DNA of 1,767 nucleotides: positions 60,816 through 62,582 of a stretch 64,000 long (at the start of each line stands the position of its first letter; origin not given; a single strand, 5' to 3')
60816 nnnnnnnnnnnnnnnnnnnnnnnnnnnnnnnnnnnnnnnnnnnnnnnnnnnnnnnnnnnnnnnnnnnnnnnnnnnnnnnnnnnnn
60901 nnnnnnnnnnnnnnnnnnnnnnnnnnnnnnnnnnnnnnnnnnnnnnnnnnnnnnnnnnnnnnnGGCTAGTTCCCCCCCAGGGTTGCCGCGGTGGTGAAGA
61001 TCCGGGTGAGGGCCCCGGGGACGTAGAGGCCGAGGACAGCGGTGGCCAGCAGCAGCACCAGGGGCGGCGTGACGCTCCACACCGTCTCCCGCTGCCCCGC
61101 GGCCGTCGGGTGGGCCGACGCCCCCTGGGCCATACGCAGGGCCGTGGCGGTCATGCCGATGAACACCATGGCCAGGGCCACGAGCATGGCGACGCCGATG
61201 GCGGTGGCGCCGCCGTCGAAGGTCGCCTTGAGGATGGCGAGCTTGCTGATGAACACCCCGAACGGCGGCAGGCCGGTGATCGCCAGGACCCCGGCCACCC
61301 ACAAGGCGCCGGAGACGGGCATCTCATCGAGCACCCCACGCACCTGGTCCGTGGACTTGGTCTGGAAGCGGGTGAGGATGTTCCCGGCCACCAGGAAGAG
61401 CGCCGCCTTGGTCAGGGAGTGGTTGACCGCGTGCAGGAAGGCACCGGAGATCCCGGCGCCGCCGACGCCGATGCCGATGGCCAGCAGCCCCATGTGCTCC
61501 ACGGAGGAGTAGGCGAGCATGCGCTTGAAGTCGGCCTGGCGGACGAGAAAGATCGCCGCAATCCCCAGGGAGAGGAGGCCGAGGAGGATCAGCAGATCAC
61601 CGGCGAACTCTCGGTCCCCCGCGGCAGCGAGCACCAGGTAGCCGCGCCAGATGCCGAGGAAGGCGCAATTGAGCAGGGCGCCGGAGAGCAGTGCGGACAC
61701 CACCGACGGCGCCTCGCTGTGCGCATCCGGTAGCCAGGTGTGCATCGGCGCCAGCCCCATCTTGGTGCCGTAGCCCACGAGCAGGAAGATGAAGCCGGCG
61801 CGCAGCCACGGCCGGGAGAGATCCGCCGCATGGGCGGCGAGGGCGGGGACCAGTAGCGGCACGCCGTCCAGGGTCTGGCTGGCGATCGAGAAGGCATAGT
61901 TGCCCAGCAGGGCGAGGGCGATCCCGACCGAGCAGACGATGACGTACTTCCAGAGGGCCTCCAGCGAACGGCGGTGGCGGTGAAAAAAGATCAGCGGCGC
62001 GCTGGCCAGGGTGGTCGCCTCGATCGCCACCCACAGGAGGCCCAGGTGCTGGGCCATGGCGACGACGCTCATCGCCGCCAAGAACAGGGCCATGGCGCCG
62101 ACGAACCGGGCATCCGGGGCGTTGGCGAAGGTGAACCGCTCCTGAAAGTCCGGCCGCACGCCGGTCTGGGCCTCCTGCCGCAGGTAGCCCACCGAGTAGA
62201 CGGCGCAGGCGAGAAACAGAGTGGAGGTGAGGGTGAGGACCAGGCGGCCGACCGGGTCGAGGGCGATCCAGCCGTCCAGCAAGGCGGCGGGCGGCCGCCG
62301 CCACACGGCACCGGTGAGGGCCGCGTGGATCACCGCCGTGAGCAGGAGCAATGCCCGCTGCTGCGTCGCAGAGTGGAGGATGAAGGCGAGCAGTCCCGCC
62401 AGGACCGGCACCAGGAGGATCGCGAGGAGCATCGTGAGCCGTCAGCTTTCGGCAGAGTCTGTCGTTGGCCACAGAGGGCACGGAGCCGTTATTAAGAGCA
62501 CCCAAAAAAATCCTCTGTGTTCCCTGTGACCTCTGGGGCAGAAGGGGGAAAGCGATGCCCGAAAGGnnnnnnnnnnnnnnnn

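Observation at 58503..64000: Ehr-like (nickel-less) group-4 hydrogenase-related membrane complex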

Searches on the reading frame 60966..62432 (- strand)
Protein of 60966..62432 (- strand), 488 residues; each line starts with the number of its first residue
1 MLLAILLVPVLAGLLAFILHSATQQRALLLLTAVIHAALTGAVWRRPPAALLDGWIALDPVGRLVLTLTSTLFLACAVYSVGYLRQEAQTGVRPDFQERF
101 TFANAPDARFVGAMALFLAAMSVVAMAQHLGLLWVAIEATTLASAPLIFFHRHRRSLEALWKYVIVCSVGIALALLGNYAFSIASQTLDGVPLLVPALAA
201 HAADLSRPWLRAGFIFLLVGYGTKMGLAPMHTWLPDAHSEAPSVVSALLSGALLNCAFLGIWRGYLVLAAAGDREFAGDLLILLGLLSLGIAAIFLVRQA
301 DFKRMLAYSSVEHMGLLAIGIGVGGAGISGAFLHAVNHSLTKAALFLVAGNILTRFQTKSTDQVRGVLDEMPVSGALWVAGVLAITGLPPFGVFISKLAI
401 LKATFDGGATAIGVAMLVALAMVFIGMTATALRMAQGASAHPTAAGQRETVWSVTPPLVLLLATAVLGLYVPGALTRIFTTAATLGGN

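Call 6: search_protein_families(library=pfam, proteins=[window:60966-62432:-], max_evalue=0.01)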
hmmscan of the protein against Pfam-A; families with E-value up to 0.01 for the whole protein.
window:60966-62432:- (488 aa): 1 family
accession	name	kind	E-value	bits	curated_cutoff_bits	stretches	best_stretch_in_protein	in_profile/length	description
PF00361.26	Proton_antipo_M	-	4.6e-51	174.2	21.5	1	127-419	1-290/294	NADH:quinone oxidoreductase/Mrp antiporter, TM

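Call 7: search_protein_families(library=ncbifam, proteins=[window:60966-62432:-], max_evalue=0.01)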
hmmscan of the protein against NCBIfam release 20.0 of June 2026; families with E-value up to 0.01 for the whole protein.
window:60966-62432:- (488 aa): 74 families (the best 25 are shown)
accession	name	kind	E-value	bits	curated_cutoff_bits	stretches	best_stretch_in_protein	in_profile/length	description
NF005044.0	PRK06458.1-4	equivalog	8.4e-111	371.4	610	1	4-484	9-492/531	hydrogenase 4 subunit F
NF005045.0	PRK06458.1-5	equivalog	4.4e-92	309.6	543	1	2-485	4-481/484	hydrogenase 4 subunit F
NF005041.0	PRK06458.1-1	equivalog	1.6e-87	294.7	951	1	18-485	37-493/526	hydrogenase 4 subunit F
NF005043.0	PRK06458.1-3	equivalog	4.7e-86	289.7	533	1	3-485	10-481/483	hydrogenase 4 subunit F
NF006427.0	PRK08676.1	equivalog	3.5e-69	234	511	1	8-480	8-477/486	hydrogenase membrane subunit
NF005042.0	PRK06458.1-2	equivalog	2.9e-62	211.2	437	1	5-440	8-407/439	hydrogenase 4 subunit F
NF005086.0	PRK06521.1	equivalog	5.2e-54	183.8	667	1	30-430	47-441/669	hydrogenase 4 subunit B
TIGR01972.1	NDH_I_M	subfamily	2.5e-47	161.7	263.8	1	58-481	76-477/486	NADH-quinone oxidoreductase subunit M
NF006418.0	PRK08667.1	equivalog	1.2e-41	143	794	1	46-432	63-441/644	hydrogenase membrane subunit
TIGR01770.1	NDH_I_N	subfamily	4.4e-41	141.4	332.6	1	108-419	103-416/472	NADH-quinone oxidoreductase subunit NuoN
NF005097.0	PRK06525.1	equivalog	8.6e-40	136.9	430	1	56-467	72-470/480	hydrogenase 4 subunit D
NF006419.0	PRK08668.1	equivalog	2.4e-39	135.6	617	1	3-426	5-422/613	NADH dehydrogenase subunit M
NF006241.0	PRK08377.1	equivalog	3e-39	135.4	645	1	116-423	117-418/494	NADH dehydrogenase subunit N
NF004920.0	PRK06277.1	equivalog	1.2e-38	133.1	578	1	110-480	102-469/478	energy conserving hydrogenase EhbF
NF006240.0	PRK08376.1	subfamily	1.1e-37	130.1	662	1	109-483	122-504/521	putative monovalent cation/H+ antiporter subunit D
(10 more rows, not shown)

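Call 9: find_encoding_contigs(protein=window:60966-62432:-, flank=10000, max_places=6)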
Protein window:60966-62432:- (488 aa): 9 contigs read that carry it; 6 places shown.
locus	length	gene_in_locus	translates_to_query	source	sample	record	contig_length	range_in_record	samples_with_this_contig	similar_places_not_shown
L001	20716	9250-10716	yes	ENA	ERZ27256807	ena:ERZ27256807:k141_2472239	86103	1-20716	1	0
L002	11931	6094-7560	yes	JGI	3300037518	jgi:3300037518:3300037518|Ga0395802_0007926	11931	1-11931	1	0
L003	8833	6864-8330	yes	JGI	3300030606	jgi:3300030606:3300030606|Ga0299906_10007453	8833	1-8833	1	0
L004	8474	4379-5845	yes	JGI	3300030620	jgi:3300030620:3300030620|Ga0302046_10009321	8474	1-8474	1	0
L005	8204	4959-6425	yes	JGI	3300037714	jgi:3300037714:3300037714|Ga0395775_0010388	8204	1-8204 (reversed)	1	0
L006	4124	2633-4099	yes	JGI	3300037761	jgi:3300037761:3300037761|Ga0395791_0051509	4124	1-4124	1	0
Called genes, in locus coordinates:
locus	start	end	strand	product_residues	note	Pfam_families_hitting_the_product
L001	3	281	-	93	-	?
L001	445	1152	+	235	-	PF13505:OMP_b-brl (faint)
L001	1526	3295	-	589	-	PF00664:ABC_membrane, PF02463:SMC_N, PF00005:ABC_tran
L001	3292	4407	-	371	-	PF01041:DegT_DnrJ_EryC1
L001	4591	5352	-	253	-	PF00535:Glycos_transf_2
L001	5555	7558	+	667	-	PF00361:Proton_antipo_M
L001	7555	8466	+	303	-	PF00146:NADHdh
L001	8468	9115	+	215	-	PF00420:Oxidored_q2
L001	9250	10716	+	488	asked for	PF00361:Proton_antipo_M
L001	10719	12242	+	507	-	PF00346:Complex1_49kDa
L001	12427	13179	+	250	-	PF13237:Fer4_10 (weak), PF14697:Fer4_21 (faint), PF12838:Fer4_7 (weak), PF13484:Fer4_16 (faint), PF01058:Oxidored_q6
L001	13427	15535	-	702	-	PF13424:TPR_12 (faint), PF13432:TPR_16 (faint), PF00515:TPR_1 (faint), PF07719:TPR_2 (faint), PF13174:TPR_6 (faint), PF13414:TPR_11 (faint), PF13428:TPR_14 (faint), PF13431:TPR_17 (faint), +2 more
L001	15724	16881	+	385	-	PF02670:DXP_reductoisom, PF08436:DXP_redisom_C, PF13288:DXPR_C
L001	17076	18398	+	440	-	PF03721:UDPG_MGDP_dh_N, PF00984:UDPG_MGDP_dh, PF03720:UDPG_MGDP_dh_C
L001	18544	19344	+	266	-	PF01569:PAP2, PF22778:VCPO_2nd (faint)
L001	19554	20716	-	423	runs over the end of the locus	PF02641:DUF190, PF00571:CBS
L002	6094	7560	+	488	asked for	PF00361:Proton_antipo_M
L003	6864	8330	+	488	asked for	PF00361:Proton_antipo_M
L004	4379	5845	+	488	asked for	PF00361:Proton_antipo_M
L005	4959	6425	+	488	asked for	PF00361:Proton_antipo_M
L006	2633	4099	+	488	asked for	PF00361:Proton_antipo_M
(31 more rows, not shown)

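Call 41: search_protein_families(library=pfam, alignment_id=A2, max_evalue=0.00001)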
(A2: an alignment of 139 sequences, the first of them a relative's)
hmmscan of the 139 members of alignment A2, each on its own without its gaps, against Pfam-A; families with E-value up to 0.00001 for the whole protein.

A. member 1, L001:2388-2960:- (190 aa): 0 families

B. families by the number of members that match (of 139 scanned): 89 families (the first 25 are shown)
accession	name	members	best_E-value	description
PF12728.13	HTH_17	25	2.8e-18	Helix-turn-helix domain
PF00359.27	PTS_EIIA_2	23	1.9e-28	Phosphoenolpyruvate-dependent sugar phosphotransferase system, EIIA 2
PF00361.26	Proton_antipo_M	8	8.7e-54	NADH:quinone oxidoreductase/Mrp antiporter, TM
PF01740.26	STAS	4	2.3e-16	STAS domain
PF00916.26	Sulfate_transp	3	3e-91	Sulfate permease family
PF13384.12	HTH_23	3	2.1e-06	Homeodomain-like domain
PF01041.23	DegT_DnrJ_EryC1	2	2.1e-107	DegT/DnrJ/EryC1/StrS aminotransferase family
PF00155.27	Aminotran_1_2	2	7.1e-58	Aminotransferase class I and II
PF13518.12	HTH_28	2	1.4e-06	Helix-turn-helix domain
PF00376.29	MerR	2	1.9e-06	MerR family regulatory protein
PF00162.24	PGK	1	3.3e-108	Phosphoglycerate kinase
PF12796.13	Ank_2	1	1.3e-94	Ankyrin repeats (3 copies)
PF02896.24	PEP-utilizers_C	1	2.7e-94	PEP-utilising enzyme, PEP-binding domain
PF03480.18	DctP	1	3.9e-86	Bacterial extracellular solute-binding protein, family 7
PF00977.27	His_biosynth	1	2.1e-79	Histidine biosynthesis protein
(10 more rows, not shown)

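Call 43: search_protein_families(library=pfam, alignment_id=A3, max_evalue=0.00001)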
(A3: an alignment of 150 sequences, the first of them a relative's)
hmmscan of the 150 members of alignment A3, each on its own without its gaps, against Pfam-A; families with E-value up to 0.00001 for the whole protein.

A. member 1, L001:13427-15535:- (702 aa): 10 families
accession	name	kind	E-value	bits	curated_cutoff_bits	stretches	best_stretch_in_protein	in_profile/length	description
PF14559.12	TPR_19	-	2e-23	82.9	25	0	139-193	2-50/68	Tetratricopeptide repeat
PF13428.12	TPR_14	-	6.9e-18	63.8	23.5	0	420-456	7-43/44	Tetratricopeptide repeat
PF07719.23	TPR_2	-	3.4e-13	49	27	0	259-287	4-32/34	Tetratricopeptide repeat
PF13174.12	TPR_6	-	7.7e-13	48.6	26.3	0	421-447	7-33/33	Tetratricopeptide repeat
PF13432.12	TPR_16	-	2.2e-12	47.6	32.7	0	589-651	1-63/65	Tetratricopeptide repeat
PF13414.12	TPR_11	-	5.4e-12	45.6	26.8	0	263-289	1-27/42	TPR repeat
PF00515.34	TPR_1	-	4.4e-09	36.2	27.8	0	265-289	10-34/34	Tetratricopeptide repeat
PF13431.12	TPR_17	-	1.6e-07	31.5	24.4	0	523-550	2-29/34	Tetratricopeptide repeat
PF13424.12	TPR_12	-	5e-07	30.3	30.1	0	259-285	48-74/77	Tetratricopeptide repeat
PF13371.12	TPR_9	-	1.5e-06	28.5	35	0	142-188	3-49/73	Tetratricopeptide repeat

B. families by the number of members that match (of 150 scanned): 160 families (the first 25 are shown)
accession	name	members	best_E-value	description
PF00990.26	GGDEF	3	1.5e-44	Diguanylate cyclase, GGDEF domain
PF00072.30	Response_reg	3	9.2e-31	Response regulator receiver domain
PF00291.31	PALP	2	5.8e-73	Pyridoxal-phosphate dependent enzyme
PF00069.31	Pkinase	2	1.9e-48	Protein kinase domain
PF06439.18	3keto-disac_hyd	2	2.1e-36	3-keto-disaccharide hydrolase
PF07714.23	PK_Tyr_Ser-Thr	2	1.1e-34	Protein tyrosine and serine/threonine kinase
PF02518.31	HATPase_c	2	4.8e-32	Histidine kinase-, DNA gyrase B-, and HSP90-like ATPase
PF14559.12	TPR_19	2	2e-23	Tetratricopeptide repeat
PF01926.29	MMR_HSR1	2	3.8e-21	50S ribosome-binding GTPase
PF02661.23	Fic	2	6.2e-20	Fic/DOC family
PF13428.12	TPR_14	2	6.9e-18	Tetratricopeptide repeat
PF00037.32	Fer4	2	1.9e-14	4Fe-4S binding domain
PF07719.23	TPR_2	2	3.4e-13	Tetratricopeptide repeat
PF00515.34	TPR_1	2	4.4e-09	Tetratricopeptide repeat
PF12838.12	Fer4_7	2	9.3e-09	4Fe-4S dicluster domain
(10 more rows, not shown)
